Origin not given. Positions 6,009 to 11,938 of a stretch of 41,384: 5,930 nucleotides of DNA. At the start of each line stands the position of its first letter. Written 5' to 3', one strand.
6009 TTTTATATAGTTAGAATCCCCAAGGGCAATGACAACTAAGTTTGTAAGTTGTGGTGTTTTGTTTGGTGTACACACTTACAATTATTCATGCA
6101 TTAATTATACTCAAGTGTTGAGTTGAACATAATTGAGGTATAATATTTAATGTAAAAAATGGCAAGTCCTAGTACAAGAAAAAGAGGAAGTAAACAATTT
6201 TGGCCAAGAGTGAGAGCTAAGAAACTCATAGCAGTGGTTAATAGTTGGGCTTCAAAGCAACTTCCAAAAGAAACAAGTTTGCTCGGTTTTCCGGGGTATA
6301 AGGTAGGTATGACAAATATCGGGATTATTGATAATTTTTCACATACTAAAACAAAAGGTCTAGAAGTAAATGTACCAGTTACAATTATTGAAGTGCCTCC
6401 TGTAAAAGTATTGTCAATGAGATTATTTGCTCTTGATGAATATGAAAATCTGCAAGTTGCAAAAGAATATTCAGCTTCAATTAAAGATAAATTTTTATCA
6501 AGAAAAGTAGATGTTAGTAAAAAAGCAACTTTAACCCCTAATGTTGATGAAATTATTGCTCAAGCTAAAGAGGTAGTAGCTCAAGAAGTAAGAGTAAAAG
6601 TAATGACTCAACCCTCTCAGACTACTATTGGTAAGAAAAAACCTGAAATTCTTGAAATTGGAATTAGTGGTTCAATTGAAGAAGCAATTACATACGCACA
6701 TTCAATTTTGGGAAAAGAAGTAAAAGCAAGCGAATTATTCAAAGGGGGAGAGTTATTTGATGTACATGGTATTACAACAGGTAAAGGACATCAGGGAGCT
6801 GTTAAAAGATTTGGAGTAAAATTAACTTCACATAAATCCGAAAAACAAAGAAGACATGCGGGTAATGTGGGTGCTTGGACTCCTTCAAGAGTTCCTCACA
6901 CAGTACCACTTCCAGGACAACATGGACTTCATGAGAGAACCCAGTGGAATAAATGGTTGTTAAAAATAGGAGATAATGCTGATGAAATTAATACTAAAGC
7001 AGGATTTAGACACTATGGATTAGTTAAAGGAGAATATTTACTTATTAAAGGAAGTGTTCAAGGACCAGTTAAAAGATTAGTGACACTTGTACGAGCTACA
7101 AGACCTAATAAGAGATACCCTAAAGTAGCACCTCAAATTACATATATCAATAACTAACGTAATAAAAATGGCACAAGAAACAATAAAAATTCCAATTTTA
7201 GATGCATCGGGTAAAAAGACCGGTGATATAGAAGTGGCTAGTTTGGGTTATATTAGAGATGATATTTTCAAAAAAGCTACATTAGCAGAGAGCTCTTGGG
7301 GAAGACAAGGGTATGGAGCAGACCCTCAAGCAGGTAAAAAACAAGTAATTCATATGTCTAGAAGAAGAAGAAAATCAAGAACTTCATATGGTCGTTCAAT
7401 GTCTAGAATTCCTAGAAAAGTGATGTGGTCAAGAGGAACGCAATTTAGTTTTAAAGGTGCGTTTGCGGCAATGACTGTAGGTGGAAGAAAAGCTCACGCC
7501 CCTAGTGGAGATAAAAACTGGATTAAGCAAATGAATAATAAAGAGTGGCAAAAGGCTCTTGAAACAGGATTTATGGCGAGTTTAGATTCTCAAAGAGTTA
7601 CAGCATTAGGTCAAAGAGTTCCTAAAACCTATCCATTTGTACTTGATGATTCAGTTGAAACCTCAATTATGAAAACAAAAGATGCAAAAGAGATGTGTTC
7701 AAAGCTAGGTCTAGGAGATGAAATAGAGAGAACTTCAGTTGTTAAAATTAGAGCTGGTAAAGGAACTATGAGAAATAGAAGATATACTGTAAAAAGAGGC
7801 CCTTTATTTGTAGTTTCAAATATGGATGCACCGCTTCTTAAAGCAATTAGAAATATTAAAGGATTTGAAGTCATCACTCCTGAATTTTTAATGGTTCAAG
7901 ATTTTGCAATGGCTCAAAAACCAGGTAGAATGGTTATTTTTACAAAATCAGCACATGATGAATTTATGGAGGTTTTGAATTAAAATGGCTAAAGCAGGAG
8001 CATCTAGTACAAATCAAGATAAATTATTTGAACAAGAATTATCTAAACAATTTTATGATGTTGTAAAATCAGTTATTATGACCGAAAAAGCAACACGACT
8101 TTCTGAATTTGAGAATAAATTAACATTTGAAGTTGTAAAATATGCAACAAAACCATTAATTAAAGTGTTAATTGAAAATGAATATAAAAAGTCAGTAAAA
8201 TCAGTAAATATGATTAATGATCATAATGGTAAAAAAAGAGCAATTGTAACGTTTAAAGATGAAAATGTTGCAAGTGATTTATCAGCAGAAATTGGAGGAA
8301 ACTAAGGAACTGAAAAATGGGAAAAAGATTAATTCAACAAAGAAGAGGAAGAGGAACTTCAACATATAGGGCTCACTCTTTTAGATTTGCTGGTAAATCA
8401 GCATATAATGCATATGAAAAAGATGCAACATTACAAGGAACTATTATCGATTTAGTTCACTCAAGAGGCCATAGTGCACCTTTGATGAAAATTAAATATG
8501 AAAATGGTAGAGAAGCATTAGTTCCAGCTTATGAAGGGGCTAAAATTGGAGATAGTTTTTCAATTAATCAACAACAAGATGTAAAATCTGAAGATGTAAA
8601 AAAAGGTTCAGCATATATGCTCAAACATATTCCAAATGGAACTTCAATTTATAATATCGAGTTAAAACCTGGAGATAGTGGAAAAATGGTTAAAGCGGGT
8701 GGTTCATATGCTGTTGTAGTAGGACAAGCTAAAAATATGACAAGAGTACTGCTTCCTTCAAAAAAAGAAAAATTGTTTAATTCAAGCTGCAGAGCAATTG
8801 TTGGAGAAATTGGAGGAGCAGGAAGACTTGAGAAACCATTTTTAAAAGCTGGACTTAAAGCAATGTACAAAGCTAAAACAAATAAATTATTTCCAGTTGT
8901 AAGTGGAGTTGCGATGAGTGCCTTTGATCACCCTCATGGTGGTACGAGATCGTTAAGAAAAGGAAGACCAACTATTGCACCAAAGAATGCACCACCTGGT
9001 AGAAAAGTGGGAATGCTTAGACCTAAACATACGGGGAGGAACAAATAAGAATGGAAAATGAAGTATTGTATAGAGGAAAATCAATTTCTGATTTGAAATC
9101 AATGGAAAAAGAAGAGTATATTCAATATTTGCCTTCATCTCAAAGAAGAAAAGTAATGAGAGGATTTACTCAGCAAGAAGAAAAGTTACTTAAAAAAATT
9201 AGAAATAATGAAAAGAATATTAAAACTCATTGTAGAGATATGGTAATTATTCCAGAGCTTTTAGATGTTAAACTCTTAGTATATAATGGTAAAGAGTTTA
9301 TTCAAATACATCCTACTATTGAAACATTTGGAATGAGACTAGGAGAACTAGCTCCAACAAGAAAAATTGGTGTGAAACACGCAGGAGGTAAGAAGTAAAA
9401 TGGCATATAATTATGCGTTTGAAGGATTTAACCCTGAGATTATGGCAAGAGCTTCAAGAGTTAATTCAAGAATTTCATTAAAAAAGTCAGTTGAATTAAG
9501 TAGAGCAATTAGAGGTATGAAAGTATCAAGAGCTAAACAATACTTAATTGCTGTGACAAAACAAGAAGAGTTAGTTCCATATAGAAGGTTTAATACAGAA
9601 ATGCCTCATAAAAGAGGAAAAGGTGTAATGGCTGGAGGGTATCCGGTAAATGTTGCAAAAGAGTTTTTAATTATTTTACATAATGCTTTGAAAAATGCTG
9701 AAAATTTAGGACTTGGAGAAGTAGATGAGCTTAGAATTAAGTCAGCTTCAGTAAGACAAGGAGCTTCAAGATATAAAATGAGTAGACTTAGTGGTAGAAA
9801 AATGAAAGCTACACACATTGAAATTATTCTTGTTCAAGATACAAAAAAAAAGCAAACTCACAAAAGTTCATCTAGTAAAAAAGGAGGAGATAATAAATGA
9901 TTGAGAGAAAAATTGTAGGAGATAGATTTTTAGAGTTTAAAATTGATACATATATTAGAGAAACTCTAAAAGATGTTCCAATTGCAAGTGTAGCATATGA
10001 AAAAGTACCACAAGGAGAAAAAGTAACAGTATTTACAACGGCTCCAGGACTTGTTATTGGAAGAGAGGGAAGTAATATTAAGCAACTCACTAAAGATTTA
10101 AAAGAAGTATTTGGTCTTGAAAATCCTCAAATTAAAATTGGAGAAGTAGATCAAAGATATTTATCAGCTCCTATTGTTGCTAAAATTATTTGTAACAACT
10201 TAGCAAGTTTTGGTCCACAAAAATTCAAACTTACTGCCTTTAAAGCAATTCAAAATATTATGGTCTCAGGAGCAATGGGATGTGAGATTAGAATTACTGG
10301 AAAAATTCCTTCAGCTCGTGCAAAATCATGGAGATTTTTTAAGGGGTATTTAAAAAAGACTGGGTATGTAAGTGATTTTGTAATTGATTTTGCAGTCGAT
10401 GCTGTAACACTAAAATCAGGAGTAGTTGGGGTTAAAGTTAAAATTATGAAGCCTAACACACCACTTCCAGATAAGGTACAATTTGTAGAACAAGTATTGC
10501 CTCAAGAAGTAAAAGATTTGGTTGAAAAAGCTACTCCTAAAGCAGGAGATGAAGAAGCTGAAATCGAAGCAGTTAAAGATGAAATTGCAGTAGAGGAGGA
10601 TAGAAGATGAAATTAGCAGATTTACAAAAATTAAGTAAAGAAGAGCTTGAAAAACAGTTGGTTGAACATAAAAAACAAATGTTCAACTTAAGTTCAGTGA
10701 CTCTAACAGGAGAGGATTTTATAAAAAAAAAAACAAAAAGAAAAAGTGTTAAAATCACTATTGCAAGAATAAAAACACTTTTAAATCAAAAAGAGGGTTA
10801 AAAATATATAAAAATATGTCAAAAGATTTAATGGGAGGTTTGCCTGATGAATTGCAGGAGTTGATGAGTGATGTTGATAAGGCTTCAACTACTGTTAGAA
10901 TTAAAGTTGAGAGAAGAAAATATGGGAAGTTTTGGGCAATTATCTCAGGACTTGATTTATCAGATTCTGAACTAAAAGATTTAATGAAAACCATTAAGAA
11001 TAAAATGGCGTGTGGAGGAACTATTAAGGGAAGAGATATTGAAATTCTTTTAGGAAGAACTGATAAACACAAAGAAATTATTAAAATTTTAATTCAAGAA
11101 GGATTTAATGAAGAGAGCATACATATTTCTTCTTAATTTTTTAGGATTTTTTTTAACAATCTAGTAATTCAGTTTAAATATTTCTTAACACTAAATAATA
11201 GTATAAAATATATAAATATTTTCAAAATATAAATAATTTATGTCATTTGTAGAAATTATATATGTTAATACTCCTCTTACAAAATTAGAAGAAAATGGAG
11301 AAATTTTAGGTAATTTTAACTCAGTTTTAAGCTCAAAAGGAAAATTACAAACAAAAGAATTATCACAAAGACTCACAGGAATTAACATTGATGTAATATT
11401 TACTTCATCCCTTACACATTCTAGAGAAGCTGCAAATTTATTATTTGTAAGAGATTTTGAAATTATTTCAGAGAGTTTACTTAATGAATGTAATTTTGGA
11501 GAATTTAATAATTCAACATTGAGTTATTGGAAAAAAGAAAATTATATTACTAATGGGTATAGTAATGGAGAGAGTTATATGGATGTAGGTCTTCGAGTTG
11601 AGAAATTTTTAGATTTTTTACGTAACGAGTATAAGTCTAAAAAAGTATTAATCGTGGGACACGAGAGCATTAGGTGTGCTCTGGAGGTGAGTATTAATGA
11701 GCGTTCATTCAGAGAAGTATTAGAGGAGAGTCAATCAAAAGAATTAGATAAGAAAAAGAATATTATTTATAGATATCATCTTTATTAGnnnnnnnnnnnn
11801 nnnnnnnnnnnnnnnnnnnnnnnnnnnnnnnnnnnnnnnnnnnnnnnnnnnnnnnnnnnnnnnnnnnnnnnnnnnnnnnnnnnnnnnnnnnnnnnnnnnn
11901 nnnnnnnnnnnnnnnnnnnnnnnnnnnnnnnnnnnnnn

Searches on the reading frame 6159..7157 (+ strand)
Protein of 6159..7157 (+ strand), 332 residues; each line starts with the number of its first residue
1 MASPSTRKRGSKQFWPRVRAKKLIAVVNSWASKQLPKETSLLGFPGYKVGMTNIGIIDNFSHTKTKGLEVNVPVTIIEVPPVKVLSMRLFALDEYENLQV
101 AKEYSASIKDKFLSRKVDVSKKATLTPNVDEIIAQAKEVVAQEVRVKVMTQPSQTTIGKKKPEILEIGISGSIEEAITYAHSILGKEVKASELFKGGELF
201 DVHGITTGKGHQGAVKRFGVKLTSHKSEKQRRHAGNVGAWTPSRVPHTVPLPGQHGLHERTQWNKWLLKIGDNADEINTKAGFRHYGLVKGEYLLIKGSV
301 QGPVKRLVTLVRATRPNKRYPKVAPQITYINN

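Call 9: search_protein_families(library=pfam, proteins=[window:6159-7157:+], max_evalue=0.001)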
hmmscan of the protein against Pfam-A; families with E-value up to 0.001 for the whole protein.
window:6159-7157:+ (332 aa): 1 family
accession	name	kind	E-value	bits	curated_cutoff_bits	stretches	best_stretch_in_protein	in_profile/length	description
PF00297.29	Ribosomal_L3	-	1.8e-59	202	22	1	5-319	7-350/369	Ribosomal protein L3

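Call 71: find_homologous_proteins(query=window:6159-7157:+, max_evalue=1e-30)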
Query window:6159-7157:+ (332 aa): 3037 proteins with E <= 1e-30 among 4466 candidates; the best 120 are listed.
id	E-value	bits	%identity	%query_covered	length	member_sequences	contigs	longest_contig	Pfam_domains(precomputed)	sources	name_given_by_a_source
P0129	8.1e-217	737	100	100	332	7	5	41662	PF00297.29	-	-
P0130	9.8e-189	644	85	100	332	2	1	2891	PF00297.29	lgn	-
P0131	1.0e-180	618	80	100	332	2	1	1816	PF00297.29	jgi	jgi:large subunit ribosomal protein L3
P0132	9.0e-174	595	79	100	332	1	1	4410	PF00297.29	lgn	-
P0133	2.6e-173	594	78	100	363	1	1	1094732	PF00297.29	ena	-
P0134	1.0e-172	592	77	100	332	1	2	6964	PF00297.29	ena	-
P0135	5.7e-171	586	78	100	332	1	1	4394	PF00297.29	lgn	-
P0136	2.3e-168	577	76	100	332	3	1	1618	PF00297.29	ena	-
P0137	1.2e-163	562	75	100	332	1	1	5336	PF00297.29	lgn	-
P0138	1.8e-162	558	75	99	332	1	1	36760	PF00297.29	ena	-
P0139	2.3e-162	558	73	100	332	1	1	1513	PF00297.29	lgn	-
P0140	9.6e-161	552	73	100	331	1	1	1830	PF00297.29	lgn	-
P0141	4.7e-160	550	75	100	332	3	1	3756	PF00297.29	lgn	-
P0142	1.3e-159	549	71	100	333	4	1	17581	PF00297.29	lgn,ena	-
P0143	8.9e-159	546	72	100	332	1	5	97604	PF00297.29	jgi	jgi:large subunit ribosomal protein L3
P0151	5.7e-156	537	71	99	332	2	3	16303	PF00297.29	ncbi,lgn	ncbi:MAG: 50S ribosomal protein L3 [Nanoarchaeota archaeon]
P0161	6.9e-155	533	73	100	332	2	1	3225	PF00297.29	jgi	jgi:large subunit ribosomal protein L3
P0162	8.2e-155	533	71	100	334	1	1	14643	PF00297.29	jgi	jgi:large subunit ribosomal protein L3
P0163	8.3e-155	533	70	100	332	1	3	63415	PF00297.29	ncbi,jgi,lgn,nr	ncbi:MAG: 50S ribosomal protein L3 [Candidatus Woesearchaeota archaeon]|jgi:large subunit ribosomal 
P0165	4.2e-154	531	72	100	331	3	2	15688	PF00297.29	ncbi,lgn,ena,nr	ncbi:MAG: 50S ribosomal protein L3 [Nanoarchaeota archaeon]|nr:50S ribosomal protein L3 [Nanoarchaeo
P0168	1.3e-153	529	71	100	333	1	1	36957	PF00297.29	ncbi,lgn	ncbi:MAG: 50S ribosomal protein L3 [Nanoarchaeota archaeon]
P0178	5.0e-152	524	67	100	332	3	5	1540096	PF00297.29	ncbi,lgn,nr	ncbi:50S ribosomal protein L3 [Candidatus Woesearchaeota archaeon]|nr:50S ribosomal protein L3 [Cand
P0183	2.5e-151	521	72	100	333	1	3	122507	PF00297.29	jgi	jgi:large subunit ribosomal protein L3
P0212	2.2e-146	505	69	99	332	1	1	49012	PF00297.29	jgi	jgi:large subunit ribosomal protein L3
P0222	4.0e-143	495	68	99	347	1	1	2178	PF00297.29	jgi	jgi:large subunit ribosomal protein L3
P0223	1.2e-142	493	68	99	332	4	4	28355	PF00297.29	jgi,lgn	jgi:large subunit ribosomal protein L3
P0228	9.4e-137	474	64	100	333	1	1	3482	PF00297.29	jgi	jgi:large subunit ribosomal protein L3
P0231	2.2e-135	469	67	91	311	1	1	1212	PF00297.29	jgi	jgi:large subunit ribosomal protein L3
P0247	9.1e-87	309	49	98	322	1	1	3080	PF00297.29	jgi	jgi:large subunit ribosomal protein L3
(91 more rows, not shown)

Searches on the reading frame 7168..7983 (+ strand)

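Call 9: search_protein_families(library=pfam, proteins=[window:7168-7983:+], max_evalue=0.001)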
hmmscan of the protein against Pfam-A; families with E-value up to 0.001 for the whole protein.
window:7168-7983:+ (271 aa): 1 family
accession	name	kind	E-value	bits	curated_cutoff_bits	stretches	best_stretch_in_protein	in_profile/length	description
PF00573.27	Ribosomal_L4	-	3.1e-24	86.1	25.8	1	29-266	12-187/190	Ribosomal protein L4/L1 family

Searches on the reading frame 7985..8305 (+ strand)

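Call 9: search_protein_families(library=pfam, proteins=[window:7985-8305:+], max_evalue=0.001)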
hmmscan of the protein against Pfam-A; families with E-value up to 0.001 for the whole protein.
window:7985-8305:+ (106 aa): 1 family
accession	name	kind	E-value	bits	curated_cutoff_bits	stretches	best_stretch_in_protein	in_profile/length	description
PF00276.25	Ribosomal_L23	-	4.8e-11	43.4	30.8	1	25-86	1-61/86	Ribosomal protein L23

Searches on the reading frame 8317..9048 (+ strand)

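Call 9: search_protein_families(library=pfam, proteins=[window:8317-9048:+], max_evalue=0.001)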
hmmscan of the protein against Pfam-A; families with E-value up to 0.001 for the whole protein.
window:8317-9048:+ (243 aa): 1 family
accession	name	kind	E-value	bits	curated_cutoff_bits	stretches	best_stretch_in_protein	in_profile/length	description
PF03947.24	Ribosomal_L2_C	-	8.2e-36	123.3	33.7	1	95-217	1-118/126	Ribosomal Proteins L2, C-terminal domain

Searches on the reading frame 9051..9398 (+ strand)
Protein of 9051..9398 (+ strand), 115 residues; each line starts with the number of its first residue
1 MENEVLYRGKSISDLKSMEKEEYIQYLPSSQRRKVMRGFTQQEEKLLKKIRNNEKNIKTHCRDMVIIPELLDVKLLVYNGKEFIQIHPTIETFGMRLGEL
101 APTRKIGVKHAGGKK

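Call 9: search_protein_families(library=pfam, proteins=[window:9051-9398:+], max_evalue=0.001)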
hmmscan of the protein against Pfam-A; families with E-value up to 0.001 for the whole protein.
window:9051-9398:+ (115 aa): 1 family
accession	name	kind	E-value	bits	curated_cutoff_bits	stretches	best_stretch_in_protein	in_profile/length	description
PF00203.26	Ribosomal_S19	-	6.9e-19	67.9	27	1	33-106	1-78/81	Ribosomal protein S19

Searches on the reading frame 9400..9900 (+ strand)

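Call 10: search_protein_families(library=pfam, proteins=[window:9400-9900:+], max_evalue=0.001)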
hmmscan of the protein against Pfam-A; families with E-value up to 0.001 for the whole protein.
window:9400-9900:+ (166 aa): 1 family
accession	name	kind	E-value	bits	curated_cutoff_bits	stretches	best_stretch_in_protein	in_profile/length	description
PF00237.24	Ribosomal_L22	-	2.3e-13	50.6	28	1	20-126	3-80/104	Ribosomal protein L22p/L17e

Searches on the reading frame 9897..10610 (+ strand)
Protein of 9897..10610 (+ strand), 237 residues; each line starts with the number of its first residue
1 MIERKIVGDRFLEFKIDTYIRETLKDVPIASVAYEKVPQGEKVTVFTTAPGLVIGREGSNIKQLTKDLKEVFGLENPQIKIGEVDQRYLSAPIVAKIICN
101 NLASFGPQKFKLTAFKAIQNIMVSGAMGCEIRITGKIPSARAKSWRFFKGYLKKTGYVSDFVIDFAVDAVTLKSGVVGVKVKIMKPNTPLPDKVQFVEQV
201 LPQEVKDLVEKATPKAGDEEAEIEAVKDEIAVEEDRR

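Call 10: search_protein_families(library=pfam, proteins=[window:9897-10610:+], max_evalue=0.001)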
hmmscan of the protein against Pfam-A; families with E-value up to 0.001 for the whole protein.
window:9897-10610:+ (237 aa): 2 families
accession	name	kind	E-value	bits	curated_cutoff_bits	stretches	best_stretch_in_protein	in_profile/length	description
PF00189.25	Ribosomal_S3_C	-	1.8e-13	51.3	34.1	1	109-183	10-83/83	Ribosomal protein S3, C-terminal domain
PF07650.23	KH_2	-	7.5e-11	42.1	22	1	15-81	1-68/78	KH domain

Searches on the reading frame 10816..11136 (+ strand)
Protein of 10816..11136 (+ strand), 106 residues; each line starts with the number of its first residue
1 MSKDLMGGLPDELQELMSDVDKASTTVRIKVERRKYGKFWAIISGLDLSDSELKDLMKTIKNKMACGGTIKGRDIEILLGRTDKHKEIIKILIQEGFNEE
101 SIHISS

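Call 10: search_protein_families(library=pfam, proteins=[window:10816-11136:+], max_evalue=0.001)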
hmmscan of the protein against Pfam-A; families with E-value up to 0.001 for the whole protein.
window:10816-11136:+ (106 aa): 1 family
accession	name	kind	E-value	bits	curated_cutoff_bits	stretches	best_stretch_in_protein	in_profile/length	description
PF01253.27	SUI1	-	4.5e-15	56.3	25.5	1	25-97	3-76/77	Translation initiation factor SUI1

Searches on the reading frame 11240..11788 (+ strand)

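Call 10: search_protein_families(library=pfam, proteins=[window:11240-11788:+], max_evalue=0.001)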
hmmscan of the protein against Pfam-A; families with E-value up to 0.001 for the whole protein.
window:11240-11788:+ (182 aa): 1 family
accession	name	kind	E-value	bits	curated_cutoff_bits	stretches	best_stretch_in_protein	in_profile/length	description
PF00300.27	His_Phos_1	-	9.6e-18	65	21.7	1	18-148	13-154/194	Histidine phosphatase superfamily (branch 1)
